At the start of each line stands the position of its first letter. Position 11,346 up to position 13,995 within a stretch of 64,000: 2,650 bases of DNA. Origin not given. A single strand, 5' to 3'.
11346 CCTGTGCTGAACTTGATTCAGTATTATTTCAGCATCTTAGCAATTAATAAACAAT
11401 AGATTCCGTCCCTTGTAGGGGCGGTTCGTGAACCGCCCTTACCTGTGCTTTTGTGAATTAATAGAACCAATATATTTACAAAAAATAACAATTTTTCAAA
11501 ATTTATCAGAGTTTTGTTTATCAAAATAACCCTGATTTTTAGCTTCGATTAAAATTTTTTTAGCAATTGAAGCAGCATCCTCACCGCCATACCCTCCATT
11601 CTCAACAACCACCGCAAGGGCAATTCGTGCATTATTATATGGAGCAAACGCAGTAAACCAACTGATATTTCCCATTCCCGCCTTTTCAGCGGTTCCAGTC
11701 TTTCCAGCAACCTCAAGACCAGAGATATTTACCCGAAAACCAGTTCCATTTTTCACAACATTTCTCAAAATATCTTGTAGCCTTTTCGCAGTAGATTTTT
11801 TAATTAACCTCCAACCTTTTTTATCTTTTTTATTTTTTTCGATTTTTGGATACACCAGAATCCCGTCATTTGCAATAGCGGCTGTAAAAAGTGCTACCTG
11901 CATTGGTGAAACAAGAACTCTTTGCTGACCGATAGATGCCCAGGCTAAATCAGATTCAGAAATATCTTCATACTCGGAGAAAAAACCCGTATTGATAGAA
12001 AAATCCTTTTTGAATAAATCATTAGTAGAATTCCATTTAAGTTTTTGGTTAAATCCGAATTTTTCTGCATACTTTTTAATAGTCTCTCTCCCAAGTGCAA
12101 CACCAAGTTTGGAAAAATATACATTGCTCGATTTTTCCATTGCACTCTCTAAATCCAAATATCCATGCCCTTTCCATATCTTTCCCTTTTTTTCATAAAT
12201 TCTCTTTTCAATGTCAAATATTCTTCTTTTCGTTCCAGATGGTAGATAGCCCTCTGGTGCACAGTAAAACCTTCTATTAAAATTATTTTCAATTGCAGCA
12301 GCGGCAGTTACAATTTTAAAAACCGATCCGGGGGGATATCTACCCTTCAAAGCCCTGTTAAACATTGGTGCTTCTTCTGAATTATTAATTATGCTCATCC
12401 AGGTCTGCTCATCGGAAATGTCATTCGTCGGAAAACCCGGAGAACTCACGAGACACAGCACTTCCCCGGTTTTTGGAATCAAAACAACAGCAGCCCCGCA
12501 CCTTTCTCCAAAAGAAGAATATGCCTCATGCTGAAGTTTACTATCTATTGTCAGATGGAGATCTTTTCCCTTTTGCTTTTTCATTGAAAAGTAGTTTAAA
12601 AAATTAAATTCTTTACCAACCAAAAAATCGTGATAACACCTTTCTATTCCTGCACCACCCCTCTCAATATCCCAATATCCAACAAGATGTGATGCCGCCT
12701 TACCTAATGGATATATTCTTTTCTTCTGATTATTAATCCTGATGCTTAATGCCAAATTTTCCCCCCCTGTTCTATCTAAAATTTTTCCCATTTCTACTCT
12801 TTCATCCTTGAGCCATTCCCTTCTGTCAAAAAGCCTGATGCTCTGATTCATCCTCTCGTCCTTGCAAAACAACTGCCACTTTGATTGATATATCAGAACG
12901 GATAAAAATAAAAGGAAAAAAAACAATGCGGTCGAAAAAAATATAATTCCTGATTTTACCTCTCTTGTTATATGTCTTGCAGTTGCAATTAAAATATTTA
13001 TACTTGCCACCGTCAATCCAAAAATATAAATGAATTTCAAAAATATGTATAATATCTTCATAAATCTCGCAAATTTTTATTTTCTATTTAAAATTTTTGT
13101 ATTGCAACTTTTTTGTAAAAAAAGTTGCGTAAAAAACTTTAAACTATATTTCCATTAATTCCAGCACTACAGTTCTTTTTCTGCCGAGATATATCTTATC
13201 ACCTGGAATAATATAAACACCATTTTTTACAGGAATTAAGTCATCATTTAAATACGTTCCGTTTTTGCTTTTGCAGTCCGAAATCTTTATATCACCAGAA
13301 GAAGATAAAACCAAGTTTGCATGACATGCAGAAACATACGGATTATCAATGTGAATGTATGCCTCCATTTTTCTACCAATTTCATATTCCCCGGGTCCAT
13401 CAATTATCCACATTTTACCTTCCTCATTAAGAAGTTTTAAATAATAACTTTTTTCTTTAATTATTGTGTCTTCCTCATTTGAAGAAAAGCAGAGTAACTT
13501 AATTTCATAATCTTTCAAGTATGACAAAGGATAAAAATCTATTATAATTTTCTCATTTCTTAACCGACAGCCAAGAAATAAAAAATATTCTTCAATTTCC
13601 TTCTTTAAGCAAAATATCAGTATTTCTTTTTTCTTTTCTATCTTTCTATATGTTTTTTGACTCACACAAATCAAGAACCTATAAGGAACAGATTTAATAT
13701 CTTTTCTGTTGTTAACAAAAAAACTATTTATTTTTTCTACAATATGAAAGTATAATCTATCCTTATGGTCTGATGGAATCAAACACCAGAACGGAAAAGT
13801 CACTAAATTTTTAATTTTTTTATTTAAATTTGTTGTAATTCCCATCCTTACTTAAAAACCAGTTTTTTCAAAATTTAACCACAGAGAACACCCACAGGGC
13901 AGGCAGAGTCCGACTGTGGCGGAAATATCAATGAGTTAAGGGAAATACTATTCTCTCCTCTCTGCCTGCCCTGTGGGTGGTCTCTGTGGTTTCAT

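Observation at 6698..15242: Actinobacterial-style FHA-FHA-PBP2-SEDS-Ser/Thr-kinase morphogenetic cluster in a Gram-negative, T9SS-bearing genome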

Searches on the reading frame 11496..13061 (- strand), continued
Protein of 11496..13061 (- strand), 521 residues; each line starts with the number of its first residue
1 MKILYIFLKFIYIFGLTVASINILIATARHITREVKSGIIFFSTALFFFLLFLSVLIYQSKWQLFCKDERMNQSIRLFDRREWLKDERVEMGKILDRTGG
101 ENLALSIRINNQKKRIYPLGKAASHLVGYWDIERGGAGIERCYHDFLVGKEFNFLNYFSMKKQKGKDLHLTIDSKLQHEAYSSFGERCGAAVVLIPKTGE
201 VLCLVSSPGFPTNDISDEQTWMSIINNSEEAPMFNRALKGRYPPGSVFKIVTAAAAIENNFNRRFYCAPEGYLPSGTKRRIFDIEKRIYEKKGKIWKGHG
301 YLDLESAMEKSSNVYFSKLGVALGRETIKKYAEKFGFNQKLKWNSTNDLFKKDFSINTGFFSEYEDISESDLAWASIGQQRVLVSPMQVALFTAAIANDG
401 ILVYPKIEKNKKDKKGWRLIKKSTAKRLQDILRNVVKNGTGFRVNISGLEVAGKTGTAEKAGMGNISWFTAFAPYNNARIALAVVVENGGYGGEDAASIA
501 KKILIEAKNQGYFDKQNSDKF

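Call 88: find_encoding_contigs(protein=P0041, flank=10000, max_places=1)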
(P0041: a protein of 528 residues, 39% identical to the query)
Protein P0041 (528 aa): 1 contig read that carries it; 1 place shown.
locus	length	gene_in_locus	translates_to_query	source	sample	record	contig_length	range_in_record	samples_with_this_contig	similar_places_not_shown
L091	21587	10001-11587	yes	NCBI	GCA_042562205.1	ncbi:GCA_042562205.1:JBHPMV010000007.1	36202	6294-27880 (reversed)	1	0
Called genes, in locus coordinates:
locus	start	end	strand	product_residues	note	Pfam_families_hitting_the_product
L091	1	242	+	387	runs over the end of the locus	-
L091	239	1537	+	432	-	PF13439:Glyco_transf_4, PF00534:Glycos_transf_1, PF13692:Glyco_trans_1_4, PF13524:Glyco_trans_1_2 (weak)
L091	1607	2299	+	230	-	PF00005:ABC_tran, PF02463:SMC_N (faint), PF13304:AAA_21 (faint)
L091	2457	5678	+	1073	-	PF12704:MacB_PCD (weak), PF02687:FtsX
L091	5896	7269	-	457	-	PF01011:PQQ (faint), PF13360:PQQ_2, PF13570:Beta-prop_ACSF4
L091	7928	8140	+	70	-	PF13411:MerR_1 (weak)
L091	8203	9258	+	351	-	PF12401:FhaA_N (weak), PF16697:Yop-YscD_cpl, PF00498:FHA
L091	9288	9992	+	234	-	PF16697:Yop-YscD_cpl (weak), PF00498:FHA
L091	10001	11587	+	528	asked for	PF21922:PBP_dimer_2 (weak), PF00905:Transpeptidase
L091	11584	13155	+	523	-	PF01098:FTSW_RODA_SPOVE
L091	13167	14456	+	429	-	PF03781:FGE-sulfatase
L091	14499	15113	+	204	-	-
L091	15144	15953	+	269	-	PF13491:FtsK_4TM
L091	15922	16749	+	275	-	PF00481:PP2C, PF13672:PP2C_2, PF07228:SpoIIE (faint)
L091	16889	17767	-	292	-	PF00126:HTH_1, PF03466:LysR_substrate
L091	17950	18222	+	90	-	-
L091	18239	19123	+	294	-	PF02567:PhzC-PhzF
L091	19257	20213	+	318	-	PF08240:ADH_N, PF00107:ADH_zinc_N, PF13602:ADH_zinc_N_2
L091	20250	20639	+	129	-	PF01042:Ribonuc_L-PSP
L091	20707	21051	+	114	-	PF00190:Cupin_1 (weak), PF07883:Cupin_2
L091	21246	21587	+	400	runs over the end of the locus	PF00248:Aldo_ket_red, PF13187:Fer4_9 (faint)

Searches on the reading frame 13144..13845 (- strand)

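Call 4: search_protein_families(library=pfam, proteins=[window:13144-13845:-], max_evalue=0.01)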
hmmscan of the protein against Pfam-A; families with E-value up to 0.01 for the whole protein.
window:13144-13845:- (233 aa): 2 families
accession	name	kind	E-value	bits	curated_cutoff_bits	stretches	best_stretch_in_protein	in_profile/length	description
PF00498.31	FHA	-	9.3e-13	48.8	20.7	1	154-221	1-67/67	FHA domain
PF16697.10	Yop-YscD_cpl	-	4.6e-05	24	33.2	1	151-222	16-85/94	Inner membrane component of T3SS, cytoplasmic domain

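Call 5: search_protein_families(library=ncbifam, proteins=[window:13144-13845:-], max_evalue=0.01)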
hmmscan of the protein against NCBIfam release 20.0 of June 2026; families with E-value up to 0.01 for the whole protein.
window:13144-13845:- (233 aa): 4 families
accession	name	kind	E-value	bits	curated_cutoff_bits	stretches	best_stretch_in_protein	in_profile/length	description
NF049868.1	FhaB_Rv0019c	equivalog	4.8e-08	33.2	125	1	155-222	89-153/158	FHA domain-containing protein FhaB/FipA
NF052573.1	HisKinEspAMyxo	equivalog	5.1e-08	31.4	1400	1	143-221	38-112/755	serine histidine kinase EspA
NF041660.2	oxygluDhInhib_OdhI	equivalog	4e-06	26.7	200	1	156-228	60-128/130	oxoglutarate dehydrogenase inhibitor Odhl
NF033760.1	gliding_GltG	equivalog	0.00022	19.9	650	1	156-224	28-93/650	adventurous gliding motility protein GltG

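Call 80: search_protein_families(library=padloc, proteins=[window:13144-13845:-], max_evalue=0.001)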
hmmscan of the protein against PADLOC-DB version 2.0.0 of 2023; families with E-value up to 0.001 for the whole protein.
window:13144-13845:- (233 aa): 0 families
